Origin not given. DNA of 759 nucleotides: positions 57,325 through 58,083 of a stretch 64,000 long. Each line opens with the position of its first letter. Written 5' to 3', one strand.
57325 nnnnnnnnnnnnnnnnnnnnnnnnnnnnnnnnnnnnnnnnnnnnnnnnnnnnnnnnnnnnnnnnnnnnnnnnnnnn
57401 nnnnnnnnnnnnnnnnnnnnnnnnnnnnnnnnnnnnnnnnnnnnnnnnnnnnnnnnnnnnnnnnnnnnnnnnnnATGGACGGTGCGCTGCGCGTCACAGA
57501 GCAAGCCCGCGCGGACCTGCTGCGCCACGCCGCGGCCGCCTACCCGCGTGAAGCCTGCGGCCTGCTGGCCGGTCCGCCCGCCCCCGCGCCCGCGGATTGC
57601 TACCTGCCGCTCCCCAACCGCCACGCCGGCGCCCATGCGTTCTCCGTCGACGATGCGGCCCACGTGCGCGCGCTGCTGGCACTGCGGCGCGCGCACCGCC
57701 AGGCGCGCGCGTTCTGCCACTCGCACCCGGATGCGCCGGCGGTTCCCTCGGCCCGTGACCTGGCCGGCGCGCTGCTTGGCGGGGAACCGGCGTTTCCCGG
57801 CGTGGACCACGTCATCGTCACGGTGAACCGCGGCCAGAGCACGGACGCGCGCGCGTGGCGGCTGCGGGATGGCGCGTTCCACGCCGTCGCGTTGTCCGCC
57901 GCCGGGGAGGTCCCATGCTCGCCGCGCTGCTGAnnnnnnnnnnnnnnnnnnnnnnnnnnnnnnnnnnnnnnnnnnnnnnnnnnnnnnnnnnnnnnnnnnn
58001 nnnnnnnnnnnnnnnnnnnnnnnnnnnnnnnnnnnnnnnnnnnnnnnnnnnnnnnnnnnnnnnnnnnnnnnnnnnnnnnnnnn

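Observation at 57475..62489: JAMM/MPN+ protease - membrane protein - PP-loop (LarE/TtuA-like) ATPase cluster upstream of a MYXO-CTERM giant protein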

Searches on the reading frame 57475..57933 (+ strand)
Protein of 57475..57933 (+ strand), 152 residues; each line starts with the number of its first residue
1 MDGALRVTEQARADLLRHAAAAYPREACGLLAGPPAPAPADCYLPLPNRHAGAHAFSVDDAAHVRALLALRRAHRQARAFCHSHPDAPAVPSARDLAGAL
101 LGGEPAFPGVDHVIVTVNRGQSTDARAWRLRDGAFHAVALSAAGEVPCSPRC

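Call 3: search_protein_families(library=pfam, proteins=[window:57475-57933:+], max_evalue=0.01)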
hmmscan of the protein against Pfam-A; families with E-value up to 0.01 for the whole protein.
window:57475-57933:+ (152 aa): 1 family
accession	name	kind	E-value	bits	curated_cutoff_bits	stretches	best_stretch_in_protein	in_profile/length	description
PF14464.11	Prok-JAB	-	3.7e-16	59.5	25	1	9-130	2-113/114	Prokaryotic homologs of the JAB domain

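Call 4: search_protein_families(library=ncbifam, proteins=[window:57475-57933:+], max_evalue=0.01)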
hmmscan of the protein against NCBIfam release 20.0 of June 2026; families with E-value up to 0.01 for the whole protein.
window:57475-57933:+ (152 aa): 1 family
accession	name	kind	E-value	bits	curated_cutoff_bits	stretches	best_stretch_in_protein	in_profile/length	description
NF041370.1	desamp_Halo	equivalog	2.6e-12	46.8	130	1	5-140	1-131/133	desampylase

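Call 8: find_encoding_contigs(protein=window:57475-57933:+, flank=10000, max_places=6)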
Protein window:57475-57933:+ (152 aa): 1 contig read that carries it; 1 place shown.
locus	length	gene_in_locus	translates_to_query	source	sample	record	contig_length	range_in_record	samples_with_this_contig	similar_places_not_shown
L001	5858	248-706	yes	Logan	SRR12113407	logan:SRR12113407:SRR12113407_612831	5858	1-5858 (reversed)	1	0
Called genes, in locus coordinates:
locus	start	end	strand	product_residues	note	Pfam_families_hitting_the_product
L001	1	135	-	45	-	?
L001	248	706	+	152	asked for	PF14464:Prok-JAB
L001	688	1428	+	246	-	-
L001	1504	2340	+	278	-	-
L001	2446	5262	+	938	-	-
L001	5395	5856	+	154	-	?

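Call 10: find_homologous_proteins(query=window:57475-57933:+, max_evalue=0.001)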
Query window:57475-57933:+ (152 aa): 24 proteins with E <= 0.001 among 2216 candidates.
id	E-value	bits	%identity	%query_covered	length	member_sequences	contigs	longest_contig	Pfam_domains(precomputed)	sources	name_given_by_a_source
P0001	3.5e-93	328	100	100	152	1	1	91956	PF14464.12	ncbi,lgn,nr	ncbi:MAG: Mov34/MPN/PAD-1 family protein [Deltaproteobacteria bacterium]|nr:Mov34/MPN/PAD-1 family p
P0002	2.8e-14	71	39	84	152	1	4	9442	PF14464.12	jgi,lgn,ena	-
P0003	2.7e-13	68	42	76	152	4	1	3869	PF14464.12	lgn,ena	-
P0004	2.4e-11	62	43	72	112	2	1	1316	PF14464.12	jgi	-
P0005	3.2e-9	55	37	86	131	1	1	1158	PF14464.12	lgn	-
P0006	6.5e-9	54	36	84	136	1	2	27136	PF14464.12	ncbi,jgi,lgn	ncbi:MAG: proteasome lid subunit RPN8/RPN11 [Planctomycetota bacterium]|jgi:proteasome lid subunit R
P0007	8.0e-9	54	40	86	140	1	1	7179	PF01398.27,PF14464.12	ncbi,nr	ncbi:MAG TPA: M67 family metallopeptidase [Longimicrobiales bacterium]|nr:M67 family metallopeptidas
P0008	1.3e-8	53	37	83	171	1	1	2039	PF14464.12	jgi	jgi:proteasome lid subunit RPN8/RPN11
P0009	5.1e-8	51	36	86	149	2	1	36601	PF14464.12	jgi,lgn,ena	jgi:proteasome lid subunit RPN8/RPN11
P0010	5.1e-8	51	43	76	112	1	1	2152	PF14464.12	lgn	-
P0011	1.1e-7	50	35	100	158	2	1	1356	PF14464.12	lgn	-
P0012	1.2e-7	50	38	76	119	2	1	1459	PF14464.12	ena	-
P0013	1.4e-7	50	42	70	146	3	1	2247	PF01398.27,PF14464.12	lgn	-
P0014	2.0e-7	49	37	89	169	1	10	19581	PF14464.12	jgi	jgi:proteasome lid subunit RPN8/RPN11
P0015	3.1e-7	49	38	90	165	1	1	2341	PF14464.12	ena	-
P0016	6.2e-7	48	37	77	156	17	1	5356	PF14464.12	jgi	-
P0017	6.3e-7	48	30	86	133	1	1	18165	PF14464.12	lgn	-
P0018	5.7e-6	44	39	78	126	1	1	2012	PF14464.12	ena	-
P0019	8.3e-6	44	35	84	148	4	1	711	PF14464.12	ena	-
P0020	5.0e-5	41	35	63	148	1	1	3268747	PF14464.12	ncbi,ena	-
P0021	9.1e-5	41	35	84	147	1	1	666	PF14464.12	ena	-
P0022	4.0e-4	38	36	70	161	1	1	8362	PF01398.27,PF14464.12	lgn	-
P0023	4.0e-4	38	34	91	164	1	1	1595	PF14464.12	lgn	-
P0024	9.0e-4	37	32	84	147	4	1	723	PF14464.12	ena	-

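Call 17: find_encoding_contigs(protein=P0002, flank=10000, max_places=4)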
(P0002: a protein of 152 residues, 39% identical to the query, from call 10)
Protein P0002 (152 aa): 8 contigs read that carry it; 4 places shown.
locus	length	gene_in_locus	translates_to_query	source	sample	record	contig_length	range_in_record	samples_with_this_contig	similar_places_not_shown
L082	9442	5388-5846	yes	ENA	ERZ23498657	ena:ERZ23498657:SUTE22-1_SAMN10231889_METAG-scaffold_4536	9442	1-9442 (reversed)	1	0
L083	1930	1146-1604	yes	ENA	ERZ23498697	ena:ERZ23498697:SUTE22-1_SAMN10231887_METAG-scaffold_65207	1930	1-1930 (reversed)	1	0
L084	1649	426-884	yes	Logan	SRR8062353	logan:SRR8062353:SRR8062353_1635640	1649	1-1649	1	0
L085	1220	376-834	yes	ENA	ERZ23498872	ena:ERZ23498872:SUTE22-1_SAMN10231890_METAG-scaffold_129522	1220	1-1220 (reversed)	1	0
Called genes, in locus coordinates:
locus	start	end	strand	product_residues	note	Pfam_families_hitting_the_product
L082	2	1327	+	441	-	?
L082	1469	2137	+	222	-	PF00072:Response_reg, PF00486:Trans_reg_C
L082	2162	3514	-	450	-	PF22494:choice_anch_I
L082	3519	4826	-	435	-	PF07396:Porin_O_P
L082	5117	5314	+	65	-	-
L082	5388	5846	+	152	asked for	PF14464:Prok-JAB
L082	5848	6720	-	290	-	PF04784:DUF547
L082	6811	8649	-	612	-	PF20695:UbiD_N, PF01977:UbiD, PF20696:UbiD_C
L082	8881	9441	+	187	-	?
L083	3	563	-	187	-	?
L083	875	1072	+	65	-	-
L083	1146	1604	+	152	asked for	PF14464:Prok-JAB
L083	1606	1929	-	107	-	?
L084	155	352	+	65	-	-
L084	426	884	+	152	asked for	PF14464:Prok-JAB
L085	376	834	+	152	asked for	PF14464:Prok-JAB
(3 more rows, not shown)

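Call 18: find_encoding_contigs(protein=P0003, flank=10000, max_places=3)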
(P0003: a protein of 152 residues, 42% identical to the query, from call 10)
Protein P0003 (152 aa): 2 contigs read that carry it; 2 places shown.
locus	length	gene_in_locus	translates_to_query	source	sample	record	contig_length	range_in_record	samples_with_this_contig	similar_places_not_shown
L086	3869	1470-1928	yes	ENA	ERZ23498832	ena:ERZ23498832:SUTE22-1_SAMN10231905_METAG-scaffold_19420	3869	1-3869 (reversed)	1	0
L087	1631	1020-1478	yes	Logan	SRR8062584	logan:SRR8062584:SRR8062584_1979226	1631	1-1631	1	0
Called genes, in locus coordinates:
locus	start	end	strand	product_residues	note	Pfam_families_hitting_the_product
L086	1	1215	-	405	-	?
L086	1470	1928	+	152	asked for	PF14464:Prok-JAB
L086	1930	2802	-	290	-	PF04784:DUF547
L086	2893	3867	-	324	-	?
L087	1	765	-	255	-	?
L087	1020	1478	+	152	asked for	PF14464:Prok-JAB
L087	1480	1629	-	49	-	?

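Call 19: find_encoding_contigs(protein=P0006, flank=8000, max_places=3)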
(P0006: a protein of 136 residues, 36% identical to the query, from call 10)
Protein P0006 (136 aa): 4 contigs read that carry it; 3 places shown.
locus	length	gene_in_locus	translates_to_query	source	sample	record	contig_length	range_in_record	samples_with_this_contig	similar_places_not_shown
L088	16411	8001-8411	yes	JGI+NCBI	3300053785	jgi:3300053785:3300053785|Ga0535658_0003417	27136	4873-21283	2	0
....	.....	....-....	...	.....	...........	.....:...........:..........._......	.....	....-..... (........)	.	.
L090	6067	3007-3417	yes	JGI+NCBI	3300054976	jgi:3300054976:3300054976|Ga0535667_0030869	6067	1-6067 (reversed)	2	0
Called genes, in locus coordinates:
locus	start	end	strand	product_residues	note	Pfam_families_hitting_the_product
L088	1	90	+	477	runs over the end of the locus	-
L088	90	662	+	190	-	PF00440:TetR_N, PF16859:TetR_C_11 (weak), PF16925:TetR_C_13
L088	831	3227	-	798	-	PF14498:Glyco_hyd_65N_2, PF22124:Glyco_hydro_95_cat, PF21307:Glyco_hydro_95_C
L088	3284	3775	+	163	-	-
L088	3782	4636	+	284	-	PF01261:AP_endonuc_2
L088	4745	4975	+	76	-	-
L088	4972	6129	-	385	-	-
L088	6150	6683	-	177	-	PF04140:ICMT, PF04191:PEMT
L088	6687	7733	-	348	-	PF00195:Chal_sti_synt_N, PF02797:Chal_sti_synt_C, PF08541:ACP_syn_III_C (weak)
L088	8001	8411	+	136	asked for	PF14464:Prok-JAB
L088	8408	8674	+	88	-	-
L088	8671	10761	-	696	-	PF03176:MMPL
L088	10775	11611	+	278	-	-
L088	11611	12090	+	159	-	PF12680:SnoaL_2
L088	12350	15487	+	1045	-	PF02012:BNR (faint), PF15902:Sortilin-Vps10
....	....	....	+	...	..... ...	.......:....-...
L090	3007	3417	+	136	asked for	PF14464:Prok-JAB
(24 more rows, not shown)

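Call 25: search_solved_structures(query=window:57475-57933:+, max_evalue=0.01, show_alignments=3)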
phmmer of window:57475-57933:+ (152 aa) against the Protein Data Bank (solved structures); distinct sequences matched with E-value up to 0.01: 2.
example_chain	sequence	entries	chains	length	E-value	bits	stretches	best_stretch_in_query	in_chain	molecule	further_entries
2kks_A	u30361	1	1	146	3.8e-08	36.8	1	7-98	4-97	Uncharacterized protein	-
2kcq_A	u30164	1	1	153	5.5e-08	36.3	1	15-132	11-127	Mov34/MPN/PAD-1 family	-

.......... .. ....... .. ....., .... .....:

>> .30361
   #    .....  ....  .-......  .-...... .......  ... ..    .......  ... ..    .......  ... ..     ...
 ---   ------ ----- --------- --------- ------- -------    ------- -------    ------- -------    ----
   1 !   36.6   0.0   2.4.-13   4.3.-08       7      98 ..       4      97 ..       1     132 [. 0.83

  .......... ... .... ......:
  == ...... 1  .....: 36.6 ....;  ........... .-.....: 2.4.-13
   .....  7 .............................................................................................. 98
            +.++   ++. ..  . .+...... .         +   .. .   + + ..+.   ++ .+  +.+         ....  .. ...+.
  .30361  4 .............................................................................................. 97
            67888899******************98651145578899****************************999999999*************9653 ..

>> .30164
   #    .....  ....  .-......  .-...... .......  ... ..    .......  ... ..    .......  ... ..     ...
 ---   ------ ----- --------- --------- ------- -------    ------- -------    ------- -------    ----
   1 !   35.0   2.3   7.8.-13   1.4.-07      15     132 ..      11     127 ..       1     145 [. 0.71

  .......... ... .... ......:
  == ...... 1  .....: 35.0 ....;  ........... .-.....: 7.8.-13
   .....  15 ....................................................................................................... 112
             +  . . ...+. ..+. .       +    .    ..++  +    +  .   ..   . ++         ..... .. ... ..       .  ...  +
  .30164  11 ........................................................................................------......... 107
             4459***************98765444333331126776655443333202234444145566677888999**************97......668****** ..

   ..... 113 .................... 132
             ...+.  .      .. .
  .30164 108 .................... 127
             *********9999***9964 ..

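Call 39: find_related_loci(query=A1, collection=metagenome_contigs, flank=6000)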
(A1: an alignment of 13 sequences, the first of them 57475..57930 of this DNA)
Query A1 (152 aa) in metagenome_contigs; peptide patterns used: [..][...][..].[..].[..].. (x = any residue, [..] = any of these).
218 stretches matched a pattern; 98 encode a relative of the query (tblastn E <= 1e-3); the best 80 are kept; 80 distinct loci.
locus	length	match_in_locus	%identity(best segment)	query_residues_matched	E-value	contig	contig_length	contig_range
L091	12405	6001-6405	32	3-139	3e-14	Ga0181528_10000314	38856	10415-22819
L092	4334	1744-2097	32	14-140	4e-14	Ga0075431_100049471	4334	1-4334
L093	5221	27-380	32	14-140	3e-14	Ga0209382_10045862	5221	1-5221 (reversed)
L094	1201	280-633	32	14-140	3e-14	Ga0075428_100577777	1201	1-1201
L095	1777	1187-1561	33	3-129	5e-14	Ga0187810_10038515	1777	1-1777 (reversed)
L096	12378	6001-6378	39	11-140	1e-13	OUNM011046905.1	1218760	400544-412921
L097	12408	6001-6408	37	5-140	1e-13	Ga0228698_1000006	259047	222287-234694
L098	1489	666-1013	31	15-133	1e-13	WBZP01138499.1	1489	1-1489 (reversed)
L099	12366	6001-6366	38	15-144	2e-12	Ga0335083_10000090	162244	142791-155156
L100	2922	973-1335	34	5-130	5e-12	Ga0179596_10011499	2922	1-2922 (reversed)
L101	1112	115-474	32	15-133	5e-12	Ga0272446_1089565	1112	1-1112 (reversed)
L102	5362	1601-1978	32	5-132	1e-11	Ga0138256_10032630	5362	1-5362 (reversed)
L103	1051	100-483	37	19-146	2e-11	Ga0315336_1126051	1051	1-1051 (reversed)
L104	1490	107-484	31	5-132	2e-11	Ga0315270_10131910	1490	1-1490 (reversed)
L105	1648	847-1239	30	7-139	4e-11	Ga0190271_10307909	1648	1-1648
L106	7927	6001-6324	33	14-128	6e-11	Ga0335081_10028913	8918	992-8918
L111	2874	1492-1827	33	23-133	4e-10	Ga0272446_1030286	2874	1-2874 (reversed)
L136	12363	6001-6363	28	5-128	3e-8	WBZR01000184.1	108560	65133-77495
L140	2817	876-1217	28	5-121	3e-8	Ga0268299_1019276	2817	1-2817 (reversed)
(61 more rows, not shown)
